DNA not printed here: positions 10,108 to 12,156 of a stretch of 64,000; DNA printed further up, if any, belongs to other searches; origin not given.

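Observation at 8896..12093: Substrate-binding protein fused to an N-terminal extension of about 550 aa with tandem beta-sandwich (CBM-like) repeats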

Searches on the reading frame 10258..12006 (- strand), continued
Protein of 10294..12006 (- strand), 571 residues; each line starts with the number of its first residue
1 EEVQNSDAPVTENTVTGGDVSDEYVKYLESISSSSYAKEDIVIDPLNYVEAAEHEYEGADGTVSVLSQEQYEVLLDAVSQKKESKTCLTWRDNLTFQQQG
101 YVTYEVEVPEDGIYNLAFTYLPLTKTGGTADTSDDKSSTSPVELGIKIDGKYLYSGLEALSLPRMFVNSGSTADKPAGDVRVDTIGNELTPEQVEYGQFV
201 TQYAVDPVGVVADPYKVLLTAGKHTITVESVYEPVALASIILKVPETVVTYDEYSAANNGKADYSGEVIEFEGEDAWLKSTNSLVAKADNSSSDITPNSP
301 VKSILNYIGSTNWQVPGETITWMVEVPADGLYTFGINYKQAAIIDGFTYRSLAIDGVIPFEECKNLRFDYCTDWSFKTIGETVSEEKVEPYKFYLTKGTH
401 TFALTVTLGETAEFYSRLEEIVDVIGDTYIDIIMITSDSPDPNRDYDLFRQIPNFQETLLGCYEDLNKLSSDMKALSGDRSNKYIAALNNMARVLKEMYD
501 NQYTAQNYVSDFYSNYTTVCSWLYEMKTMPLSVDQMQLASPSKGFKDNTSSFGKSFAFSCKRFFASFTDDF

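Call 51: find_related_loci(query=A2, collection=genome_contigs, flank=10000)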
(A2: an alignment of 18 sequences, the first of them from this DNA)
Query A2 (568 aa) in genome_contigs; peptide patterns used: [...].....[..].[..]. (x = any residue, [..] = any of these).
211 stretches matched a pattern; 207 encode a relative of the query (tblastn E <= 1e-3); the best 80 are kept; 80 distinct loci.
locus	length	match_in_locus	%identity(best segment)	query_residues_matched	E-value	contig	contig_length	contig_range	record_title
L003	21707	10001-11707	79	1-568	0e+0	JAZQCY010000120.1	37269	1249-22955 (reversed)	MAG: Acutalibacteraceae bacterium isolate T1900044637_TS20190103.MAGScoT_cleanbin_000031 SGB_1183_k141_1380633, whole ge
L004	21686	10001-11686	77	1-568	0e+0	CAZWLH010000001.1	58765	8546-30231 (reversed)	MAG TPA_asm: uncultured Eubacteriales bacterium isolate SRP350583_co1_353 genome assembly, contig: NODE_709_length_58765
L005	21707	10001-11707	75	1-568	0e+0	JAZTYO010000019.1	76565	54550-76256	MAG: Acutalibacteraceae bacterium isolate T1900045326_YK20190015.MAGScoT_cleanbin_000004 SGB_6450_k141_2736736, whole ge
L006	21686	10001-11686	73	1-568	0e+0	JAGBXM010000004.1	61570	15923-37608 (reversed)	MAG: Clostridia bacterium isolate RGIG9536 Yak_Colon-2__c24353, whole genome shotgun sequence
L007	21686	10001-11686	76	1-565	0e+0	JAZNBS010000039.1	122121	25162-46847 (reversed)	MAG: Acutalibacteraceae bacterium isolate T1900044741_TS20190207.MAGScoT_cleanbin_000005 SGB_2064_k141_753222, whole gen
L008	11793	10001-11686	64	2-568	0e+0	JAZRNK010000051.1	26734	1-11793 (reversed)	MAG: Acutalibacteraceae bacterium isolate T1900045410_YK20190100.MAGScoT_cleanbin_000014 SGB_7007_k141_577602, whole gen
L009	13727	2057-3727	64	1-562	0e+0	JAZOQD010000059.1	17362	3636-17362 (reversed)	MAG: Acutalibacteraceae bacterium isolate T1900045569_YK20190263.MAGScoT_cleanbin_000044 SGB_7964_k141_2113336, whole ge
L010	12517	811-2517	60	8-568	0e+0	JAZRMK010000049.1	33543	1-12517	MAG: Acutalibacteraceae bacterium isolate T1900045425_YK20190116.MAGScoT_cleanbin_000009 SGB_7064_k141_1221962, whole ge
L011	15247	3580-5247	58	7-562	0e+0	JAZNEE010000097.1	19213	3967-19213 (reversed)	MAG: Acutalibacteraceae bacterium isolate T1900044722_TS20190188.MAGScoT_cleanbin_000097 SGB_1915_k141_391785, whole gen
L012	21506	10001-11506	44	9-559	6e-141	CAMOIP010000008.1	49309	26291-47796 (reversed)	MAG: uncultured Clostridia bacterium isolate SRR873601_bin.6_metaWRAP_v1.3_MAG genome assembly, contig: NODE_1398_length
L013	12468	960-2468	44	9-559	1e-140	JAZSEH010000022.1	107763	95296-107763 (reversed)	MAG: Acutalibacteraceae bacterium isolate T1900044591_TS20190057.MAGScoT_cleanbin_000012 SGB_634_k141_312609, whole geno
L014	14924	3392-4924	43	7-566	3e-139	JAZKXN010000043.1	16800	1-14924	MAG: Acutalibacteraceae bacterium isolate T1900045118_TC20190112.MAGScoT_cleanbin_000022 SGB_4820_k141_2177631, whole ge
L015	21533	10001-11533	43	7-566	1e-136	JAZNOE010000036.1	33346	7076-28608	MAG: Acutalibacteraceae bacterium isolate T1900044652_TS20190118.MAGScoT_cleanbin_000100 SGB_1444_k141_1597996, whole ge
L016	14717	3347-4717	46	83-564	2e-135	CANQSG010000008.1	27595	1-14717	MAG: uncultured Clostridia bacterium isolate Lapin-032__bin64 genome assembly, contig: Lapin-032__NODE_2756_length_27595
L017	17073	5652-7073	46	63-568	6e-135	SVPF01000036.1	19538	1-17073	MAG: Oscillospiraceae bacterium isolate SIG584 NODE_51550_length_19538_cov_2.596981, whole genome shotgun sequence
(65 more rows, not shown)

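Call 56: search_protein_representatives(alignment_id=A2)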
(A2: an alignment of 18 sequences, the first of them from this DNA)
Query: 18 sequences, 518 profile positions. Proteins with E-value up to 0.001 (for the whole library): 2663; up to 1e-10: 1964; up to 1e-30: 1221. The best 150 are listed.
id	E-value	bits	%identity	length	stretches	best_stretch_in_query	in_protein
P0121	5.0e-197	671.7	-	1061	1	4-514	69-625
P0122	3.0e-196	669.1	-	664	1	24-517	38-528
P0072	5.0e-196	668.4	-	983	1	3-516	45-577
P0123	9.2e-195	664.2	-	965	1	4-515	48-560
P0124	1.6e-185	633.7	-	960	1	6-516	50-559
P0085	3.5e-182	622.7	-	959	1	5-516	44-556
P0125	3.0e-177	606.5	-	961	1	3-516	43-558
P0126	5.2e-176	602.4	-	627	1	4-508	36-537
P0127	1.9e-172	590.6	-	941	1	4-516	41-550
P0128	2.1e-172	590.5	-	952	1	6-514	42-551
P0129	3.7e-172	589.7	-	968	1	5-512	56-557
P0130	1.3e-170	584.6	-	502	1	4-481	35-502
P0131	8.0e-167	572.1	-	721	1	6-515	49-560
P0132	2.0e-166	570.7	-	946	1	5-516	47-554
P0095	6.8e-166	569.0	-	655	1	4-517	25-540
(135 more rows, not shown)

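Call 66: fold_search(model_id=the predicted structure, library=pdb)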
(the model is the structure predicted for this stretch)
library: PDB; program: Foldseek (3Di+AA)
matches with E <= 10: 864; with E <= 0.001: 66
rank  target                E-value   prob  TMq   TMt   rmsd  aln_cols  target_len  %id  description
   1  4qaw_E                2.1e-07  1.00  0.18  0.19  19.1       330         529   10  Structure of modular Xyn30D from Paenibacillus barcinonensis (released 2014-10-08)
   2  8w7n                  4.1e-07  0.99  0.14  0.08  26.8       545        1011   10  Crystal structure of the in-cell Cry1Aa purified from Bacillus thuringiensis (released 2024-03-06)
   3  4qaw_H                6.4e-07  1.00  0.18  0.19  18.7       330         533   11  Structure of modular Xyn30D from Paenibacillus barcinonensis (released 2014-10-08)
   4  4qaw_A                9.4e-07  1.00  0.17  0.18  18.9       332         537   11  Structure of modular Xyn30D from Paenibacillus barcinonensis (released 2014-10-08)
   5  4qaw_B                9.9e-07  1.00  0.18  0.19  19.1       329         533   11  Structure of modular Xyn30D from Paenibacillus barcinonensis (released 2014-10-08)
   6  3wnl_A                3.4e-06  1.00  0.18  0.15  18.1       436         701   10  D308A mutant of Bacillus circulans T-3040 cycloisomaltooligosaccharide glucanotransferase complexed with isomaltohexao (released 2014-02-05)
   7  3wnn_A                3.7e-06  1.00  0.15  0.12  18.3       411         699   12  D308A mutant of Bacillus circulans T-3040 cycloisomaltooligosaccharide glucanotransferase complexed with isomaltooctao (released 2014-02-05)
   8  4w8j                  4.4e-06  0.94  0.14  0.08  24.8       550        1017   10  Structure of the full-length insecticidal protein Cry1Ac reveals intriguing details of toxin packaging into in vivo form (released 2014-09-17)
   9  4qaw_D                4.7e-06  1.00  0.18  0.19  19.5       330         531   10  Structure of modular Xyn30D from Paenibacillus barcinonensis (released 2014-10-08)
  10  5x7g                  5.2e-06  1.00  0.19  0.15  12.4       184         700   18  Crystal Structure of Paenibacillus sp. 598K cycloisomaltooligosaccharide glucanotransferase (released 2017-04-26)
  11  3wnp_A                9.1e-06  1.00  0.16  0.13  17.5       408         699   12  D308A, F268V, D469Y, A513V, and Y515S quintuple mutant of Bacillus circulans T-3040 cycloisomaltooligosaccharide gluca (released 2014-02-05)
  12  3zm8_A                1.1e-05  1.00  0.18  0.22   9.8       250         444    9  Crystal structure of Podospora anserina GH26-CBM35 beta-(1,4)- mannanase (released 2013-04-17)
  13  3wnk                  1.2e-05  1.00  0.18  0.15  18.1       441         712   11  Crystal Structure of Bacillus circulans T-3040 cycloisomaltooligosaccharide glucanotransferase (released 2014-02-05)
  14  3wnn_B                1.7e-05  0.99  0.18  0.15  18.1       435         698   11  D308A mutant of Bacillus circulans T-3040 cycloisomaltooligosaccharide glucanotransferase complexed with isomaltooctao (released 2014-02-05)
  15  8kcx_A                2.5e-05  0.91  0.15  0.15  25.6       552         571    7  Cryo-EM structure of human SIDT1 (released 2024-06-12)
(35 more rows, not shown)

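Call 99: find_encoding_contigs(protein=P0020, flank=10000, max_places=1)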
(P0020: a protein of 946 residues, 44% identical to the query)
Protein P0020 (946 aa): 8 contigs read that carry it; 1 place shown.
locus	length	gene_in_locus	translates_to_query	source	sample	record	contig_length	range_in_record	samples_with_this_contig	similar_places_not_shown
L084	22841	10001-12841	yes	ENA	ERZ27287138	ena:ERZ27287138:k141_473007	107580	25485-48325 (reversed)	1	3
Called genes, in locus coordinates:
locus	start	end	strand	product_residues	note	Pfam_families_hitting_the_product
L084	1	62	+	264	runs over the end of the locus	PF04962:KduI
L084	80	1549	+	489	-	PF00370:FGGY_N, PF02782:FGGY_C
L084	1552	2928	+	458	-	PF01012:ETF, PF00766:ETF_alpha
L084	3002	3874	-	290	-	PF01522:Polysacc_deac_1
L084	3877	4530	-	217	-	PF00326:Peptidase_S9 (faint), PF12146:Hydrolase_4 (faint)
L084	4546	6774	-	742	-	PF02901:PFL-like, PF01228:Gly_radical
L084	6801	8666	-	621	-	PF07944:Beta-AFase-like_GH127_cat, PF20736:Glyco_hydro127M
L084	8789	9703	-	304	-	PF02311:AraC_binding, PF07883:Cupin_2, PF00165:HTH_AraC (weak), PF12833:HTH_18, PF00165:HTH_AraC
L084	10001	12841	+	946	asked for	PF01547:SBP_bac_1, PF13416:SBP_bac_8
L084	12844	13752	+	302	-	PF00528:BPD_transp_1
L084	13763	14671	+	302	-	PF00528:BPD_transp_1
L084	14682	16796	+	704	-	PF01436:NHL (faint), PF04893:Yip1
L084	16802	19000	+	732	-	PF18952:DUF5696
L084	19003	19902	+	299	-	PF00528:BPD_transp_1 (weak)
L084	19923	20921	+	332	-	PF00528:BPD_transp_1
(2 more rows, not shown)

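Call 100: find_encoding_contigs(protein=P0073, flank=10000, max_places=1)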
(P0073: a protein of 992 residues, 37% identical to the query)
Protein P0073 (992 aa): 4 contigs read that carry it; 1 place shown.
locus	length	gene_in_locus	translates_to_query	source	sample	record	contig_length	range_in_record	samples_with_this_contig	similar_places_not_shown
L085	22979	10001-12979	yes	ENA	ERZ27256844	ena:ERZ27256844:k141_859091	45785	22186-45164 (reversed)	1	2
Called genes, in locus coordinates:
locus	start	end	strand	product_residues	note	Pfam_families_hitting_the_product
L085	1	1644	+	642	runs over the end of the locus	PF02922:CBM_48, PF22019:GlgB_N, PF00128:Alpha-amylase, PF02806:Alpha-amylase_C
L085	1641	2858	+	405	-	PF00483:NTP_transferase, PF12804:NTP_transf_3 (weak), PF24894:Hexapep_GlmU, PF25084:LbH_EIF2B (weak), PF25087:GMPPB_C (weak)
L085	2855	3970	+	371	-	PF00483:NTP_transferase, PF24894:Hexapep_GlmU, PF25084:LbH_EIF2B, PF25087:GMPPB_C (weak), PF25247:LbH_GLGC (faint)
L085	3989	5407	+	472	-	PF08323:Glyco_transf_5, PF00534:Glycos_transf_1, PF13692:Glyco_trans_1_4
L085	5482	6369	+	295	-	PF02673:BacA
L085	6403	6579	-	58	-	-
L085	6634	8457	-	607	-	PF13522:GATase_6, PF13537:GATase_7, PF00733:Asn_synthase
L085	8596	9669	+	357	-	PF13377:Peripla_BP_3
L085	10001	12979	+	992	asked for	PF25275:Golvesin_C (faint), PF01547:SBP_bac_1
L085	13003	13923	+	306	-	PF00528:BPD_transp_1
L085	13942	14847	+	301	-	PF00528:BPD_transp_1 (weak)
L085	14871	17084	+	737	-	PF04893:Yip1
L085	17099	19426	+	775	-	PF18952:DUF5696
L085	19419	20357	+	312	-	PF00528:BPD_transp_1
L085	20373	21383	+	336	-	PF00528:BPD_transp_1 (weak)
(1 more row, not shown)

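Call 101: find_encoding_contigs(protein=P0051, flank=10000, max_places=1)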
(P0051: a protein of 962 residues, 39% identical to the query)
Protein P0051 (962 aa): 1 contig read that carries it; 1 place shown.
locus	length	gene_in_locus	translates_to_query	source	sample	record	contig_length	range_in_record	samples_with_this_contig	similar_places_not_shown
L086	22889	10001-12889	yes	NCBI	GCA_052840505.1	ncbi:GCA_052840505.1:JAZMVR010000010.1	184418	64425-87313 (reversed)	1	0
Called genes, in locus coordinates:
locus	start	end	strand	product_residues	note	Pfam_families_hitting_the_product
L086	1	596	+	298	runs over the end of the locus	PF00753:Lactamase_B, PF13483:Lactamase_B_3 (weak), PF12706:Lactamase_B_2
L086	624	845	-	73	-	PF04070:DUF378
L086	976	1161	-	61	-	PF00269:SASP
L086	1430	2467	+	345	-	PF01263:Aldose_epim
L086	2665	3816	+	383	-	PF03447:NAD_binding_3, PF00742:Homoserine_dh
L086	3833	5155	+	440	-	PF00696:AA_kinase, PF13840:ACT_7 (weak), PF22468:ACT_9, PF01842:ACT (weak)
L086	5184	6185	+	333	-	PF01118:Semialdhyde_dh, PF02774:Semialdhyde_dhC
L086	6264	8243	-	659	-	PF22745:Nlig-Ia, PF01653:DNA_ligase_aden, PF03120:OB_DNA_ligase, PF00533:BRCT, PF12738:PTCB-BRCT (weak)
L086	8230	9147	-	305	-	PF12833:HTH_18, PF00165:HTH_AraC (weak)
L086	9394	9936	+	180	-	-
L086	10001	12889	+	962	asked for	PF13416:SBP_bac_8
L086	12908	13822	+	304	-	PF00528:BPD_transp_1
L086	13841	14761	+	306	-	PF00528:BPD_transp_1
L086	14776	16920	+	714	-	PF13432:TPR_16 (weak), PF14559:TPR_19, PF04893:Yip1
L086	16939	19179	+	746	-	PF18952:DUF5696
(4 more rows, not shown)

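Call 102: find_encoding_contigs(protein=P0056, flank=10000, max_places=1)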
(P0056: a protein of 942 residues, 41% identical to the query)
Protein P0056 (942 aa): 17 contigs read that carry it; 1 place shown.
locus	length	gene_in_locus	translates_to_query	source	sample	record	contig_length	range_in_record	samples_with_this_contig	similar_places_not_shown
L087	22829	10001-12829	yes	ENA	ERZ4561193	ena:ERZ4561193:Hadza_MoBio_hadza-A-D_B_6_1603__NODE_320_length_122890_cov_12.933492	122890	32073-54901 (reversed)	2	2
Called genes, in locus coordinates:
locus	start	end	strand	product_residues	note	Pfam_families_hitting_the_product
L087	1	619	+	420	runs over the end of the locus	PF01594:AI-2E_transport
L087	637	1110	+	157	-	-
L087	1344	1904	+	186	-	PF01613:Flavin_Reduct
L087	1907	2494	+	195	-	PF01195:Pept_tRNA_hydro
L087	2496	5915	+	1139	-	PF17757:UvrB_inter, PF02559:CarD_TRCF_RID, PF04851:ResIII, PF00270:DEAD, PF00271:Helicase_C, PF03461:TRCF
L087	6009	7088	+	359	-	-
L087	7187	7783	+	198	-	PF02870:Methyltransf_1N, PF01035:DNA_binding_1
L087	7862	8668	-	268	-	PF02311:AraC_binding, PF12833:HTH_18, PF00165:HTH_AraC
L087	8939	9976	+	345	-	PF03935:SKN1_KRE6_Sbg1 (faint), PF00722:Glyco_hydro_16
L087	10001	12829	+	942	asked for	PF01547:SBP_bac_1, PF13416:SBP_bac_8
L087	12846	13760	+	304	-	PF00528:BPD_transp_1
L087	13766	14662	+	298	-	PF00528:BPD_transp_1 (weak)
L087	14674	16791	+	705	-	PF01436:NHL (faint), PF04893:Yip1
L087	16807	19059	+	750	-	PF18952:DUF5696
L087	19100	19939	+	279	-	-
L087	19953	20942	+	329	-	PF00528:BPD_transp_1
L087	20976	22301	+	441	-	PF01547:SBP_bac_1, PF13416:SBP_bac_8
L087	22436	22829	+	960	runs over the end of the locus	PF00404:Dockerin_1 (weak)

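Call 104: search_solved_structures(query=L087:8939-9976:+, max_evalue=0.001)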
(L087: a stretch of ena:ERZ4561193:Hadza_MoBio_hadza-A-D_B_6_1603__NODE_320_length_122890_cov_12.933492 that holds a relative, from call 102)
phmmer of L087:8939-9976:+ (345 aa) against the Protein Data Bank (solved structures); distinct sequences matched with E-value up to 0.001: 30.
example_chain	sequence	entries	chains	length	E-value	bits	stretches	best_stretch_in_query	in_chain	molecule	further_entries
6xof_A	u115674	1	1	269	1.6e-18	70.1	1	72-332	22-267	GH16 family protein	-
6xqf_A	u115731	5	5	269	5.2e-18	68.5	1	72-332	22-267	GH16 family protein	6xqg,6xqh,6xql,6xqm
5wut_A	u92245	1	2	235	2.7e-13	52.9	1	75-332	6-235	ULam111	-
8xph_A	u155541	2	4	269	2.4e-12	49.8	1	76-338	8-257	Laminarinase PtLam | Laminarinase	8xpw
3iln_A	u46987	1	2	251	3.4e-12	49.3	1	72-332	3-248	Laminarinase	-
8xpk_A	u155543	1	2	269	2.9e-11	46.3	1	76-338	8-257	Laminarinase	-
6t2n_AAA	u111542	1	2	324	2.4e-10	43.3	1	69-334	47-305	Glycoside hydrolase family 16 protein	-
4dfs_A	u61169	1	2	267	9.9e-10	41.3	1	63-334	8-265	Glycoside hydrolase, family 16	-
6jh5_A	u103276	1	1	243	1.8e-09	40.4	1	74-336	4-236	LamCAT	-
3azx_A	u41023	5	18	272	2e-09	40.3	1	68-335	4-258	Laminarinase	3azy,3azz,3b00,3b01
8va4_A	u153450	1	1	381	4.2e-09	39.2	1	153-332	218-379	Glycoside hydrolase family 16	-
6jhj_A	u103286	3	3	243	5.3e-09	38.9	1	74-336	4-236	LamCAT | laminarinase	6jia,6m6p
3atg_A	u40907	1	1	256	2.3e-07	33.5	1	195-335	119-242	GLUCANASE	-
7wwc_A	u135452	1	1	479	2.6e-07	33.3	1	74-332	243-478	beta-1,3(4)-glucanase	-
7ww4_A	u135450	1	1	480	2.7e-07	33.3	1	74-332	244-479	beta-1,3(4)-glucanase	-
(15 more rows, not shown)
